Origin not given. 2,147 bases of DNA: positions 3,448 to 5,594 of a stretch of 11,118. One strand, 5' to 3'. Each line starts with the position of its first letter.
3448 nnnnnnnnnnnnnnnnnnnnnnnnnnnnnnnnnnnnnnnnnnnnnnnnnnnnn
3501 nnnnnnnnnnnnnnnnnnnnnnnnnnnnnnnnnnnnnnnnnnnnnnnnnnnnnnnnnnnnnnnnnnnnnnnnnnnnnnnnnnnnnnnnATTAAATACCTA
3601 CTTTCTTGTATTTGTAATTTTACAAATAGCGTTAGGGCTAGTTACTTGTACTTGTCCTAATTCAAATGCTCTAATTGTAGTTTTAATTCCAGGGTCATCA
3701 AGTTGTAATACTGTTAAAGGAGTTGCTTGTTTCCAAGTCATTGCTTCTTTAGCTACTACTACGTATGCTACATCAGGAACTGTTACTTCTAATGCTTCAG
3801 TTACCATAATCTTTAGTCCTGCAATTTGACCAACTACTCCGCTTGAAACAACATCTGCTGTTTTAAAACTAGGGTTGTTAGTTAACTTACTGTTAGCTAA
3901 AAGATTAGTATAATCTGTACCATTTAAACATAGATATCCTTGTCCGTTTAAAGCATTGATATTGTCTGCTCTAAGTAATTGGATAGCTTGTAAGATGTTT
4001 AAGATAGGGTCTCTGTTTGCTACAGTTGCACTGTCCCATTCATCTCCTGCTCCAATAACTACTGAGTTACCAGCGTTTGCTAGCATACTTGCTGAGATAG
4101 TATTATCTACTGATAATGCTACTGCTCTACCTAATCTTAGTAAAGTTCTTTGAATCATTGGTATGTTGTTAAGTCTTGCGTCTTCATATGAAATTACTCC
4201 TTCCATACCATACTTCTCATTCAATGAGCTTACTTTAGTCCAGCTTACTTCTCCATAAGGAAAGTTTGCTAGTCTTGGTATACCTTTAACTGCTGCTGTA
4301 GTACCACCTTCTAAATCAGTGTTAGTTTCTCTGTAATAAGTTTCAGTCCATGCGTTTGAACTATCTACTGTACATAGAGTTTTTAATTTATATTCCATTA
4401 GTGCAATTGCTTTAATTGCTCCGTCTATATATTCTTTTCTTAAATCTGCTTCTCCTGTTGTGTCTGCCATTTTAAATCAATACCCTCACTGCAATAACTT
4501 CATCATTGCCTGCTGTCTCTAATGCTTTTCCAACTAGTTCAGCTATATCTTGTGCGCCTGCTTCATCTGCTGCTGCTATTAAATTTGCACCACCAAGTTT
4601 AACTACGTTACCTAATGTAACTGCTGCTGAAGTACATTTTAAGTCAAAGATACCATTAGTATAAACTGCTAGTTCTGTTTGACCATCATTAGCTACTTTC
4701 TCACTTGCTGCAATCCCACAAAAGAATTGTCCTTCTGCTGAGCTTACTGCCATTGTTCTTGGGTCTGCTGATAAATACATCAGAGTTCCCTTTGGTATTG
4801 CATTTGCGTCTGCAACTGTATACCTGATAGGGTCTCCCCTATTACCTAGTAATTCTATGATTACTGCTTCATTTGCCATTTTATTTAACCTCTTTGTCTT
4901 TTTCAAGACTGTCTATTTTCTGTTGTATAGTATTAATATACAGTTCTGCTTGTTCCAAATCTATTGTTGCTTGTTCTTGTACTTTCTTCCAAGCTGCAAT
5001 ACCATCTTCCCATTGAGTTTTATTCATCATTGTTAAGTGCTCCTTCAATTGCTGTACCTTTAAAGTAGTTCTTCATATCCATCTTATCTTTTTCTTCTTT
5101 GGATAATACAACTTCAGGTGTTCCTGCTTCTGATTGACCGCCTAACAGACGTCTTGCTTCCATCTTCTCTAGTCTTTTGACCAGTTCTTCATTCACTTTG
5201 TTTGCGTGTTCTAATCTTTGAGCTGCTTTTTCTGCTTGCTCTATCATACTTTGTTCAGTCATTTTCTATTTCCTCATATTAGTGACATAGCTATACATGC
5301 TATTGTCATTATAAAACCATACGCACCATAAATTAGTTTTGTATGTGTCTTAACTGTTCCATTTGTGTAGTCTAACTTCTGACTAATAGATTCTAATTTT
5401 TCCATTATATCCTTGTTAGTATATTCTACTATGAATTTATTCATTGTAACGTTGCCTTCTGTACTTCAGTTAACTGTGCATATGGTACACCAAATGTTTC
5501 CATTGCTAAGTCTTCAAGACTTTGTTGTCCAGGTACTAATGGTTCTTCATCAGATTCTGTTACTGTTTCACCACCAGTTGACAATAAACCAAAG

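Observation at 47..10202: Minimal tailed-phage-like genome with a full head and packaging module but no recognisable replication, lysis, integration, TerS or tail-tube genes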

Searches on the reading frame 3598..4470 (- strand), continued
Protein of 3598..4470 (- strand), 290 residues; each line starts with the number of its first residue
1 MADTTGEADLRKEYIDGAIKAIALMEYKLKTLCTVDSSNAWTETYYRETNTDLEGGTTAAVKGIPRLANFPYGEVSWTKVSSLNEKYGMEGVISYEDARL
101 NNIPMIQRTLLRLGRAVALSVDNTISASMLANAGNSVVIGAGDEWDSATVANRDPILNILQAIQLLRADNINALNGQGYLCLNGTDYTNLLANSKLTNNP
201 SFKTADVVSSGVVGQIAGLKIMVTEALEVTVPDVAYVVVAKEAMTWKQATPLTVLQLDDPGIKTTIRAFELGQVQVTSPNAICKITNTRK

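Call 80: find_homologous_proteins(query=A7, max_evalue=0.001)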
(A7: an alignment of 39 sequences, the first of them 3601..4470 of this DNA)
Query A7 (39 sequences) (290 aa, profile of the alignment): 1435 proteins with E <= 0.001 among 8000 candidates; the best 120 are listed.
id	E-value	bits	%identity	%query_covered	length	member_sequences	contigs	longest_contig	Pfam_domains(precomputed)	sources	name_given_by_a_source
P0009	2.8e-162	557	54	99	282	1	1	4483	PF25209.3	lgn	-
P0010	5.4e-162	556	56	99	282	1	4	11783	PF25209.3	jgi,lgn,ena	-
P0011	8.0e-162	555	52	99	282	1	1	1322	PF25209.3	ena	-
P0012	1.0e-161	555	56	99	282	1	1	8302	PF25209.3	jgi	-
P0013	1.1e-161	555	54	99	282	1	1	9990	PF25209.3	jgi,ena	-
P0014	1.4e-161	555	57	99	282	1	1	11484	PF25209.3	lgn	-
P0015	2.3e-161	554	56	99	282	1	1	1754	PF25209.3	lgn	-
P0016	2.8e-161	554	56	99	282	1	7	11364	PF25209.3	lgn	-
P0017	3.3e-161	553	53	99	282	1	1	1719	PF25209.3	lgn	-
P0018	4.7e-161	553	56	99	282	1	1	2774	PF25209.3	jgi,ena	-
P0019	6.0e-161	552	55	99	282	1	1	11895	PF25209.3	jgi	jgi:hypothetical protein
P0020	7.6e-161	552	54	99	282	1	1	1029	PF25209.3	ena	-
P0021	8.1e-161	552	56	99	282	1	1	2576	PF25209.3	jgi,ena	-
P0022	1.1e-160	552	53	99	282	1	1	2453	PF25209.3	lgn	-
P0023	1.1e-160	552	57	99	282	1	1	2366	PF25209.3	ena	-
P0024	1.3e-160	551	52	99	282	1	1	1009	PF25209.3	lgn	-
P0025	1.6e-160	551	53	99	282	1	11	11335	PF25209.3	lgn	-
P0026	2.6e-160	550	53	99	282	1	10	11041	PF25209.3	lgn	-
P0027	5.3e-160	549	54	99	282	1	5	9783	PF25209.3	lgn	-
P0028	6.7e-160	549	53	99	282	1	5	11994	PF25209.3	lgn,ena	-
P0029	8.3e-160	549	54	99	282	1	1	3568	PF25209.3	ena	-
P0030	9.8e-160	548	55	99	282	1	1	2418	PF25209.3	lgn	-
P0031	1.2e-159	548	55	99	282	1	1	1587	PF25209.3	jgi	jgi:hypothetical protein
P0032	1.7e-159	548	54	99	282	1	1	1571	PF25209.3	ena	-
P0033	2.1e-159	547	55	99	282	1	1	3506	PF25209.3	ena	-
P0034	3.2e-159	547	53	99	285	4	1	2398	PF25209.3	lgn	-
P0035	4.2e-159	546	52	99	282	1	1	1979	PF25209.3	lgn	-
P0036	5.3e-159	546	55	99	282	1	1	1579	PF25209.3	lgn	-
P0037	5.4e-159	546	53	99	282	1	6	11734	PF25209.3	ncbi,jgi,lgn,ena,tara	jgi:hypothetical protein|tara:strand:- start:204 stop:1052 length:849 start_codon:yes stop_codon:yes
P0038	8.0e-159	545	53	99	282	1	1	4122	PF25209.3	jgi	-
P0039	8.6e-159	545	55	99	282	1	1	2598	PF25209.3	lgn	-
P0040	1.1e-158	545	53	99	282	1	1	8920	PF25209.3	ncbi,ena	-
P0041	1.2e-158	545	53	99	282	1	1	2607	PF25209.3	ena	-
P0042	1.2e-158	545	50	99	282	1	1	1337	PF25209.3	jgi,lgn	-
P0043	1.3e-158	545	54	99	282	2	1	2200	PF25209.3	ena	-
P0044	1.4e-158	545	55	99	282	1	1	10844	PF25209.3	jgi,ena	-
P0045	1.4e-158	545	53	99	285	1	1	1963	PF25209.3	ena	-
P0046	1.5e-158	545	52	99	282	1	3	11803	PF25209.3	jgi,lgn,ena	-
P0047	1.8e-158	544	56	99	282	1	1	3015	PF25209.3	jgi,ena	jgi:hypothetical protein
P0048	1.9e-158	544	50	99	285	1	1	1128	PF25209.3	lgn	-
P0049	1.9e-158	544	54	99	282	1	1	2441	PF25209.3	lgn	-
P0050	3.1e-158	544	53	99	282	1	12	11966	PF25209.3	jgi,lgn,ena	jgi:hypothetical protein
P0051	3.1e-158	544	54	99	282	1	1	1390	PF25209.3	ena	-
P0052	3.4e-158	543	53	99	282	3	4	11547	PF25209.3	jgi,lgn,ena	jgi:hypothetical protein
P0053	3.9e-158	543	55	99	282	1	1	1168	PF25209.3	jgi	jgi:hypothetical protein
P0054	4.1e-158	543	53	99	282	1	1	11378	PF25209.3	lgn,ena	-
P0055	4.2e-158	543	52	99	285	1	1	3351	PF25209.3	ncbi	-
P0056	5.4e-158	543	54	99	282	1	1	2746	PF25209.3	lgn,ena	-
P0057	5.7e-158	543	54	99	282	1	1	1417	PF25209.3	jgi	-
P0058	5.9e-158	543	54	99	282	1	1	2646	PF25209.3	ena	-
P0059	6.1e-158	543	53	99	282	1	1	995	PF25209.3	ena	-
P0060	6.3e-158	543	50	98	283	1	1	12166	PF25209.3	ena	-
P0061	6.8e-158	542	53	99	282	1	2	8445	PF25209.3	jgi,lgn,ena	jgi:hypothetical protein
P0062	8.7e-158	542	54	99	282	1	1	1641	PF25209.3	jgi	-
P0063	9.4e-158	542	52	99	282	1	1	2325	PF25209.3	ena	-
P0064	1.3e-157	542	54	99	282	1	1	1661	PF25209.3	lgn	-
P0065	1.4e-157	541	54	99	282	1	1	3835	PF25209.3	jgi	jgi:hypothetical protein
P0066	1.6e-157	541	52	99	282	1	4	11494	PF25209.3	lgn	-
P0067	1.9e-157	541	54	99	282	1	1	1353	PF25209.3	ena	-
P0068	1.9e-157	541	53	99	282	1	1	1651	PF25209.3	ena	-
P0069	2.0e-157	541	52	99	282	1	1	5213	PF25209.3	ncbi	-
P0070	2.4e-157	541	55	99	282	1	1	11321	PF25209.3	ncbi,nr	ncbi:MAG: hypothetical protein U9N86_10375 [Bacteroidota bacterium]|nr:hypothetical protein [Bactero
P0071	2.4e-157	541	52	99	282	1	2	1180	PF25209.3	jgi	-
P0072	2.5e-157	541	51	99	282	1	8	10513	PF25209.3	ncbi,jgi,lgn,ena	-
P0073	3.2e-157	540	53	99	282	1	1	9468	PF25209.3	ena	-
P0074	3.8e-157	540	52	99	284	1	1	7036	PF25209.3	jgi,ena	-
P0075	3.9e-157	540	52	99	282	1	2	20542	PF25209.3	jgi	jgi:hypothetical protein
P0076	4.5e-157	540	53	99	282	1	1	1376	PF25209.3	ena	-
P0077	4.7e-157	540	52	99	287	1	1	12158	PF25209.3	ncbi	-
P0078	4.9e-157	540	52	99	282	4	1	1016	PF25209.3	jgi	-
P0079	5.2e-157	540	53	99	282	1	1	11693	PF25209.3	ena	-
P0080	6.0e-157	539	57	99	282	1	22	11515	PF25209.3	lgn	-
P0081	6.1e-157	539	53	99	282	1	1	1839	PF25209.3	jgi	-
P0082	6.4e-157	539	51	99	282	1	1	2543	PF25209.3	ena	-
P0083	8.3e-157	539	52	99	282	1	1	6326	PF25209.3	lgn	-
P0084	1.0e-156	539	54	99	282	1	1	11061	PF25209.3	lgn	-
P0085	1.0e-156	539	53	99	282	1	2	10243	PF25209.3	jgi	jgi:hypothetical protein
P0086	1.1e-156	538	52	99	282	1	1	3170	PF25209.3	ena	-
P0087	1.1e-156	538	52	99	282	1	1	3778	PF25209.3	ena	-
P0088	1.1e-156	538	54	99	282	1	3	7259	PF25209.3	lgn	-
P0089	1.2e-156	538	52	99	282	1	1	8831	PF25209.3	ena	-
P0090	1.2e-156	538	56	99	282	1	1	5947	PF25209.3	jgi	jgi:hypothetical protein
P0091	1.2e-156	538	53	99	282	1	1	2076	PF25209.3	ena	-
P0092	1.2e-156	538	55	99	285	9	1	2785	PF25209.3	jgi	jgi:hypothetical protein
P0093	1.2e-156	538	54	99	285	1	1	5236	PF25209.3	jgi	-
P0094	1.2e-156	538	50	99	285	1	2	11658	PF25209.3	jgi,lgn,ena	-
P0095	1.3e-156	538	52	99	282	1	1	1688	PF25209.3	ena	-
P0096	1.4e-156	538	49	99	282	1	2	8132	PF25209.3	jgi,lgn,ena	-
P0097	1.7e-156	538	51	99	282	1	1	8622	PF25209.3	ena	-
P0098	2.0e-156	538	53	99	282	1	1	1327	PF25209.3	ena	-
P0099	2.1e-156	538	52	99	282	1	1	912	PF25209.3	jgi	-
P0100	2.2e-156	537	52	99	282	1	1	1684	PF25209.3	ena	-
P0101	2.7e-156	537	54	99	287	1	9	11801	PF25209.3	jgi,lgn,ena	-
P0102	2.8e-156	537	52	99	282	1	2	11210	PF25209.3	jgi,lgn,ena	-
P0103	3.2e-156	537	51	99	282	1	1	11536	PF25209.3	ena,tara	tara:strand:- start:2578 stop:3426 length:849 start_codon:yes stop_codon:yes gene_type:complete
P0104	3.5e-156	537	52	99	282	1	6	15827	PF25209.3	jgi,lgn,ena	-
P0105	3.7e-156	537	51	99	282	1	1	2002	PF25209.3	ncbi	-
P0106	3.7e-156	537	53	99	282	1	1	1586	PF25209.3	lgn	-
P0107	4.1e-156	537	56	99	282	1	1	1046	PF25209.3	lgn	-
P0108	4.7e-156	536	51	99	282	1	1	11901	PF25209.3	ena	-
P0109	4.9e-156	536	52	99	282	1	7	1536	PF25209.3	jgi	-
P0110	4.9e-156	536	52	99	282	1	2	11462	PF25209.3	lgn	-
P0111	5.1e-156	536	53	99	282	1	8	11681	PF25209.3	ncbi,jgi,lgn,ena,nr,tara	ncbi:MAG: hypothetical protein CMI54_04200 [Parcubacteria group bacterium]|jgi:hypothetical protein|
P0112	6.3e-156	536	56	99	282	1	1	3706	PF25209.3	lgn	-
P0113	6.4e-156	536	53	99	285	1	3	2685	PF25209.3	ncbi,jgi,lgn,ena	-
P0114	6.7e-156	536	55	99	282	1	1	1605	PF25209.3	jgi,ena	-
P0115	6.8e-156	536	51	98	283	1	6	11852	PF25209.3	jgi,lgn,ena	-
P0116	6.9e-156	536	51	99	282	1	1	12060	PF25209.3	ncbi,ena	-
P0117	7.1e-156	536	54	99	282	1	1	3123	PF25209.3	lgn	-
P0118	7.1e-156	536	53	99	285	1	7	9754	PF25209.3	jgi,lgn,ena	-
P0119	8.1e-156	536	52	99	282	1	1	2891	PF25209.3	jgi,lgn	jgi:hypothetical protein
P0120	9.7e-156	535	50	99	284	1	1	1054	PF25209.3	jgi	jgi:hypothetical protein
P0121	1.0e-155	535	54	99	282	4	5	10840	PF25209.3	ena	-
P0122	1.0e-155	535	53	99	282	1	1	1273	PF25209.3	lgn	-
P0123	1.2e-155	535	54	99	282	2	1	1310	PF25209.3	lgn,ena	-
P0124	1.2e-155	535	55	99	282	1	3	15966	PF25209.3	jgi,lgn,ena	-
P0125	1.3e-155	535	53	99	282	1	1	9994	PF25209.3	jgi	jgi:hypothetical protein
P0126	1.4e-155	535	55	99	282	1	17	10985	PF25209.3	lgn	-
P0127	1.4e-155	535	52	99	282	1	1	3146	PF25209.3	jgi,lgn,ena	-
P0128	1.5e-155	535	52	98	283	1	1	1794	PF25209.3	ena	-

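Call 81: find_encoding_contigs(protein=P0075, flank=10000, max_places=3)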
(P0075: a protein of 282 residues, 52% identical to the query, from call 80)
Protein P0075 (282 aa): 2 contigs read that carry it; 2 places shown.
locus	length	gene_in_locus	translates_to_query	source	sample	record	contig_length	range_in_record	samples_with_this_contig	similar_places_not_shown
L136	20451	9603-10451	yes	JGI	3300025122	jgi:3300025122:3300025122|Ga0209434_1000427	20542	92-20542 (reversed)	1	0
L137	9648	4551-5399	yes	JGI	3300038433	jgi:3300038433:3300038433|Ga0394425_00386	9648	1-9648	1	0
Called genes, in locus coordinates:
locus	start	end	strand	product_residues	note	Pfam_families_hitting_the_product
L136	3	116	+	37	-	?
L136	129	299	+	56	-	-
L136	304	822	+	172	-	-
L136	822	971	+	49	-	-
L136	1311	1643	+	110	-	-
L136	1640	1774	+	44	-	-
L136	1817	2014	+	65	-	-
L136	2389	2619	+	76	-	-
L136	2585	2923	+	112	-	-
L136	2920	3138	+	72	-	-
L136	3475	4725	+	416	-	PF03237:Terminase_6N, PF05127:NAT10_TcmA_helicase (weak)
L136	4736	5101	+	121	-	-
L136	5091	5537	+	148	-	-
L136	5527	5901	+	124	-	-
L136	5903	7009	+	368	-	PF04860:Phage_portal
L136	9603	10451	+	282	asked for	PF25209:Phage_capsid_4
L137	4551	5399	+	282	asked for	PF25209:Phage_capsid_4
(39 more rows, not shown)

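Call 82: find_encoding_contigs(protein=P0124, flank=10000, max_places=2)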
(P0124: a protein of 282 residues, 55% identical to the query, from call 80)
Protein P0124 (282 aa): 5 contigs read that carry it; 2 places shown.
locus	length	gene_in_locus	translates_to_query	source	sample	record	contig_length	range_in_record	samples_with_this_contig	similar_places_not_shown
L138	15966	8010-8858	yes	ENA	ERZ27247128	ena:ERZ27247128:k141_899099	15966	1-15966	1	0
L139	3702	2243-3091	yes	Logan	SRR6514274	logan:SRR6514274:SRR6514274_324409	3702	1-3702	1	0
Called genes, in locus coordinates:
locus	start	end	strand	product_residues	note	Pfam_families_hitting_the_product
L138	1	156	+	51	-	?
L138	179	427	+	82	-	-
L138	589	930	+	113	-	-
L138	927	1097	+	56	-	-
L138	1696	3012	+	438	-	PF03237:Terminase_6N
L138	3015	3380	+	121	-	-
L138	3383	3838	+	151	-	PF00565:SNase (weak)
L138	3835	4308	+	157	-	-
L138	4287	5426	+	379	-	PF04860:Phage_portal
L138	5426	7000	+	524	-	-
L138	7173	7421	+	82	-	-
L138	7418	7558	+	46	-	-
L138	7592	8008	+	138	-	-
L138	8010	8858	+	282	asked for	PF25209:Phage_capsid_4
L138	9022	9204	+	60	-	-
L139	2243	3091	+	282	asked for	PF25209:Phage_capsid_4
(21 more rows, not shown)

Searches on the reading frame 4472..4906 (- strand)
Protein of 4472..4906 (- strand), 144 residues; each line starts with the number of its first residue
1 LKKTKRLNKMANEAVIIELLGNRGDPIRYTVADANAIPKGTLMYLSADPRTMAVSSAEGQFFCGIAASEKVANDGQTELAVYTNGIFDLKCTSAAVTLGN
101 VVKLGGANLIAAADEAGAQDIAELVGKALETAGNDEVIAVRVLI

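Call 6: search_protein_families(library=pfam, max_evalue=0.1, proteins=[window:4472-4906:-])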
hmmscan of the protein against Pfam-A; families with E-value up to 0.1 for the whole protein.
window:4472-4906:- (144 aa): 2 families
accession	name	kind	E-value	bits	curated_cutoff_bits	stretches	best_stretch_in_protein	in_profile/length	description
PF09956.15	Phage_cement_2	-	2.9e-08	34.4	24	1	23-142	3-101/103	Phage cement protein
PF00325.26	Crp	-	0.094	12.9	21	0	119-133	6-20/32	Bacterial regulatory proteins, crp family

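Call 7: search_protein_families(library=phrogs, max_evalue=0.1, proteins=[window:4472-4906:-])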
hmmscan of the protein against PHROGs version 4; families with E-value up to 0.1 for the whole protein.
window:4472-4906:- (144 aa): 3 families
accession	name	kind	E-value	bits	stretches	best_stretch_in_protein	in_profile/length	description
phrog_122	-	head and packaging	0.00013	23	0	33-76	61-102/109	head decoration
phrog_1731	-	head and packaging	0.00046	21.2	1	22-102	13-96/135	virion structural protein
phrog_673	-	head and packaging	0.00089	20.3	1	28-140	21-126/260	head scaffolding protein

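Call 76: search_protein_families(library=ncbifam, max_evalue=0.01, proteins=[window:4472-4906:-])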
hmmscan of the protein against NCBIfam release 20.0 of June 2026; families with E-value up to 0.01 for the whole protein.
window:4472-4906:- (144 aa): 0 families

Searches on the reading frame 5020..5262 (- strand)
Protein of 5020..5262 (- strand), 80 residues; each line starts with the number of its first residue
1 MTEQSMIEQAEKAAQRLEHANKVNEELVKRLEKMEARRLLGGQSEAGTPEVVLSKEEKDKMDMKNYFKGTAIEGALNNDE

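Call 8: search_protein_families(library=pfam, max_evalue=1, proteins=[window:5020-5262:-])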
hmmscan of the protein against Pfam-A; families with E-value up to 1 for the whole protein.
window:5020-5262:- (80 aa): 3 families
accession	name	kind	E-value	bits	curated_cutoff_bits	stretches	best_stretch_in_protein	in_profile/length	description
PF22937.1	PDXDC1-like_cen2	-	0.058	13.9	29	1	10-44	34-68/104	PDXDC1-like second central domain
PF10168.15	Nup88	-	0.14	10.4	24.4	1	4-34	574-604/702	Nuclear pore component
PF01213.24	CAP_N-CM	-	0.32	11.8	19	0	11-20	8-17/43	CAP N-terminal conserved motif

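Call 76: search_protein_families(library=ncbifam, max_evalue=0.01, proteins=[window:5020-5262:-])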
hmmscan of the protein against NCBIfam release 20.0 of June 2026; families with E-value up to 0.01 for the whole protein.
window:5020-5262:- (80 aa): 0 families

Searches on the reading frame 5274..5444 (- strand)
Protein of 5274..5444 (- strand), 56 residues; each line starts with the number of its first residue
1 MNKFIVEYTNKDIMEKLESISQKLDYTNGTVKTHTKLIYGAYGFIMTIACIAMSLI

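Call 8: search_protein_families(library=pfam, max_evalue=1, proteins=[window:5274-5444:-])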
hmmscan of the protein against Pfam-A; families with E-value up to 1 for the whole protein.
window:5274-5444:- (56 aa): 4 families
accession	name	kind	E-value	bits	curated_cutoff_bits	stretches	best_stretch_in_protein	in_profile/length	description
PF00196.25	GerE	-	0.048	13.7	23.5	1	18-39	21-42/57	Bacterial regulatory proteins, luxR family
PF04210.18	MtrG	-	0.058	13.8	27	1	11-32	13-34/64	Tetrahydromethanopterin S-methyltransferase, subunit G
PF14240.11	YHYH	-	0.1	13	25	1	14-50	149-184/193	YHYH protein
PF17819.6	Tex55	-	0.13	12.9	26.6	1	9-35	44-70/146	Testis-specific expressed protein 55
